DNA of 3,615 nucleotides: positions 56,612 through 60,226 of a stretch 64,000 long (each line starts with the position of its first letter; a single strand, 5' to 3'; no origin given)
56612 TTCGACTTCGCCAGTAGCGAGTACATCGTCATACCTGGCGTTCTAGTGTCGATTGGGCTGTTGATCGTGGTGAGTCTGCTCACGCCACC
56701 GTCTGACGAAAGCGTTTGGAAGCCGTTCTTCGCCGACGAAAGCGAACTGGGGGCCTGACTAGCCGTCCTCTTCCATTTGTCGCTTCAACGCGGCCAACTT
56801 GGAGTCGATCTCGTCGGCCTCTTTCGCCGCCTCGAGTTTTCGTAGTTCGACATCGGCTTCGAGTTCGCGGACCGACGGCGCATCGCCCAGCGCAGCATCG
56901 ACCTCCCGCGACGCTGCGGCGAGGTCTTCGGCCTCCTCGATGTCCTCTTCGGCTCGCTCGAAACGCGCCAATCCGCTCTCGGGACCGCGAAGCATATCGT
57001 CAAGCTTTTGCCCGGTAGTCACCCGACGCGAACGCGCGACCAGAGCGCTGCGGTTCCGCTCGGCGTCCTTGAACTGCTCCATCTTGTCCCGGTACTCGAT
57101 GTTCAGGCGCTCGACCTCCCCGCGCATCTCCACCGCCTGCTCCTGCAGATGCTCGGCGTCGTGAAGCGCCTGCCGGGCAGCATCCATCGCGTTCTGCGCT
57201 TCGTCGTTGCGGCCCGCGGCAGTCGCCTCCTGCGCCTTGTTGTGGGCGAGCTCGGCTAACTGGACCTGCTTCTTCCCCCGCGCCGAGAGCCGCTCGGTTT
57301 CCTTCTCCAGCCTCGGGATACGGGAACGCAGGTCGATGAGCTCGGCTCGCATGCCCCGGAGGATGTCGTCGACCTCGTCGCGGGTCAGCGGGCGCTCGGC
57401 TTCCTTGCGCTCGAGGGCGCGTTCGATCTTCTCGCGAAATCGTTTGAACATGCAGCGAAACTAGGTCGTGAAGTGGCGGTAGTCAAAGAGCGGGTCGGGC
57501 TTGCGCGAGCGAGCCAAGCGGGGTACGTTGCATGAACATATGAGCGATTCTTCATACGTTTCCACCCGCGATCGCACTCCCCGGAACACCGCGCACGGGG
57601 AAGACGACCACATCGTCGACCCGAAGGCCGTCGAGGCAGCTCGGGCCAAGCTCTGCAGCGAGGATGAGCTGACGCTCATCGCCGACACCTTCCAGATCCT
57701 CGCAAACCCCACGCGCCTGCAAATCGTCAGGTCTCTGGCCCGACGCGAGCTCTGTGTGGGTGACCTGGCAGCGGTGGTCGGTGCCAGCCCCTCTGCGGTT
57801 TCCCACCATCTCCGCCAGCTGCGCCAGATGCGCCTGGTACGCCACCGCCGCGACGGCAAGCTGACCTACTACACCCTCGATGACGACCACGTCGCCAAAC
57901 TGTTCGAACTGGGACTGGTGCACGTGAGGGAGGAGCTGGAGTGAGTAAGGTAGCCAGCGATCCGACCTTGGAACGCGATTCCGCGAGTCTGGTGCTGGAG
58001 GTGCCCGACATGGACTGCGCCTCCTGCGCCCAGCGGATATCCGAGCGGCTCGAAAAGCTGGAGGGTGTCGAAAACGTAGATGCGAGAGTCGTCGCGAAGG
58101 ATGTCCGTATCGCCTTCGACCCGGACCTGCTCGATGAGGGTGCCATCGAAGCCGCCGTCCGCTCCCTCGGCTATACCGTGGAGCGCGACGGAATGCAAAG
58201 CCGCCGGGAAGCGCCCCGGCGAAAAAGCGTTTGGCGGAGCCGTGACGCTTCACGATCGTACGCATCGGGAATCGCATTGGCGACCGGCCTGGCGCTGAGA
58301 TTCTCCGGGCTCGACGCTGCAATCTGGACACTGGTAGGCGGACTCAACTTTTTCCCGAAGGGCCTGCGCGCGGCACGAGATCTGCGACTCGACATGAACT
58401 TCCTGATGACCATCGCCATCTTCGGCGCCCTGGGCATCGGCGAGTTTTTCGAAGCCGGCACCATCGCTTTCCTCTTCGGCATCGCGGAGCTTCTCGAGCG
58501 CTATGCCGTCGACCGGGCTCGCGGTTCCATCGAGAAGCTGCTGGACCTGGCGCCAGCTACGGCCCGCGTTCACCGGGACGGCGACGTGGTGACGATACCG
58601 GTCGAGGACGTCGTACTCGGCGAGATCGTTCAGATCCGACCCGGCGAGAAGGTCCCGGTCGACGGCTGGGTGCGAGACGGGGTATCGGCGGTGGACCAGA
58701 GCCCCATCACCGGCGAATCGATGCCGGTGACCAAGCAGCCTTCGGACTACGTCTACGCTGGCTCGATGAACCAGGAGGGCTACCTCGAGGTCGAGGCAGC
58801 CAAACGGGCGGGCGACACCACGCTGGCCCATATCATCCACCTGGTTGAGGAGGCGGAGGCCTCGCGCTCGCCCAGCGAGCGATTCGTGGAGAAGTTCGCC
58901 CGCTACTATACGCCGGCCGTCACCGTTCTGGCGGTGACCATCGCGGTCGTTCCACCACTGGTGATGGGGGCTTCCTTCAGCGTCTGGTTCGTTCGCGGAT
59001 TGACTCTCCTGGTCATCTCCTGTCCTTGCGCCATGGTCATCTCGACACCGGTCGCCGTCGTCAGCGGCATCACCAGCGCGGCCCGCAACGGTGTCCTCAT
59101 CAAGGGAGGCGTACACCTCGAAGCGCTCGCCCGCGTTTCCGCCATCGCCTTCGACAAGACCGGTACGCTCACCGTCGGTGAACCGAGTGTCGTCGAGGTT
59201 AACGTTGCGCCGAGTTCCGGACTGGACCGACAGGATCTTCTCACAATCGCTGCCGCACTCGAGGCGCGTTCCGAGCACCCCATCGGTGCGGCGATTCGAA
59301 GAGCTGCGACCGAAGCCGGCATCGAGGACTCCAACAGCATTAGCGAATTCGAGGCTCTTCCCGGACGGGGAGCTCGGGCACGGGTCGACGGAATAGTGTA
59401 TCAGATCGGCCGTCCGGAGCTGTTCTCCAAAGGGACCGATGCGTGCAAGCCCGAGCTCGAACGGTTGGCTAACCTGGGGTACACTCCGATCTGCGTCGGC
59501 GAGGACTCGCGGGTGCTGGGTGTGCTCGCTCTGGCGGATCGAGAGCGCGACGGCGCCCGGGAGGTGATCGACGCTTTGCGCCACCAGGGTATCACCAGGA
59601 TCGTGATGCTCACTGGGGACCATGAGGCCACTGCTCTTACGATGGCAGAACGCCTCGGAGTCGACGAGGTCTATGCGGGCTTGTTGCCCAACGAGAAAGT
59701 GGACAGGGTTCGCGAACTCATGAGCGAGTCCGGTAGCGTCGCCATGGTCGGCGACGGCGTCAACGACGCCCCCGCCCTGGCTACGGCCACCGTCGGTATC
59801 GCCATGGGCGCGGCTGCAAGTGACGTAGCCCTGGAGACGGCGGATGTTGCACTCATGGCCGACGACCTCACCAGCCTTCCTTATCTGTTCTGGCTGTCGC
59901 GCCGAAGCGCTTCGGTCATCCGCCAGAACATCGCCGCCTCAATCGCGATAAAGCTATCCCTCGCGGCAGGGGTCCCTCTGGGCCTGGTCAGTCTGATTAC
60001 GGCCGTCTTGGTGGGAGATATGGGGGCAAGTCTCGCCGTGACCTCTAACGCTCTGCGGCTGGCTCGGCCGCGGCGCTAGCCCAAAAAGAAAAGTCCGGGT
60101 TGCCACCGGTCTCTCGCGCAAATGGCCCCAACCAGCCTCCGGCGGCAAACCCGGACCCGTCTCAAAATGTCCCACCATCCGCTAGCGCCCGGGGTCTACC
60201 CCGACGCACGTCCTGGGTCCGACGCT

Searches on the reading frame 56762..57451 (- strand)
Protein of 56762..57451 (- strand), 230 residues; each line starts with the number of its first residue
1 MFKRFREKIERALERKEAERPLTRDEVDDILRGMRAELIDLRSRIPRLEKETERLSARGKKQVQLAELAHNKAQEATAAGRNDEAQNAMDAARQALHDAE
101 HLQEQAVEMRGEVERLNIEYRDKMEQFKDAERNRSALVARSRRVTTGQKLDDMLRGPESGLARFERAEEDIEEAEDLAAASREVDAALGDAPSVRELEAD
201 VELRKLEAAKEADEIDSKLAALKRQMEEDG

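Call 48: search_protein_families(library=pfam, proteins=[window:56762-57451:-], max_evalue=0.001)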
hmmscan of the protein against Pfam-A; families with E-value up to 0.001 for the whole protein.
window:56762-57451:- (230 aa): 1 family
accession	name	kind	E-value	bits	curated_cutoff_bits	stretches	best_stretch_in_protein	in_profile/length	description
PF04012.17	PspA_IM30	-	1.9e-06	28.1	33.9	1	28-225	29-218/220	PspA/IM30 family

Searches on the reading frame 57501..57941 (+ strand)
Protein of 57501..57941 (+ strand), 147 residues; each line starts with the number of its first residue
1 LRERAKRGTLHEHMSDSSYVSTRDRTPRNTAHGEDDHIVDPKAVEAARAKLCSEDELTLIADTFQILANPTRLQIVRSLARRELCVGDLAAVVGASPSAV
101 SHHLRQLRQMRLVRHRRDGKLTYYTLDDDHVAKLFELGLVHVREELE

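Call 48: search_protein_families(library=pfam, proteins=[window:57501-57941:+], max_evalue=0.001)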
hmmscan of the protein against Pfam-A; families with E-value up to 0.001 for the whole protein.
window:57501-57941:+ (147 aa): 7 families
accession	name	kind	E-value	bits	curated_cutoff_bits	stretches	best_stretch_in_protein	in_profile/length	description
PF01022.26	HTH_5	-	1.5e-19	70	22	1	69-114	1-46/47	Bacterial regulatory protein, arsR family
PF12840.13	HTH_20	-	2.7e-09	37.3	27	1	67-116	1-51/51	Helix-turn-helix domain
PF24038.1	DUF7347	-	2.2e-05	25.1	27.6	1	61-119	2-63/77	Domain of unknown function (DUF7347)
PF13412.12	HTH_24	-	0.00016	21.6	21.9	1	70-113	3-47/48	Winged helix-turn-helix DNA-binding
PF13545.12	HTH_Crp_2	-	0.00022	21.6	27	1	87-117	26-56/70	Crp-like helix-turn-helix domain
PF12802.13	MarR_2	-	0.00045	20.8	27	1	70-119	5-56/61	MarR family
PF25212.1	HVO_A0114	-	0.00074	19.7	27.6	0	62-122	15-75/84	HVO_A0114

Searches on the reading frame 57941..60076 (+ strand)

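Call 48: search_protein_families(library=pfam, proteins=[window:57941-60076:+], max_evalue=0.001)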
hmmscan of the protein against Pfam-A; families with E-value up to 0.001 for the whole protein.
window:57941-60076:+ (712 aa): 4 families
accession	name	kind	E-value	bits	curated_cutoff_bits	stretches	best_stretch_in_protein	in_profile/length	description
PF00122.25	E1-E2_ATPase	-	1.4e-53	181.6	28.1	1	203-383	2-181/181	E1-E2 ATPase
PF00702.32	Hydrolase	-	6.7e-31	108.6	26.4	1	400-616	2-190/191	haloacid dehalogenase-like hydrolase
PF00403.32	HMA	-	1.7e-14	54.4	24.8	1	18-79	1-62/62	Heavy-metal-associated domain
PF12710.13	HAD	-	0.00041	21.3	27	0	536-613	87-188/189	haloacid dehalogenase-like hydrolase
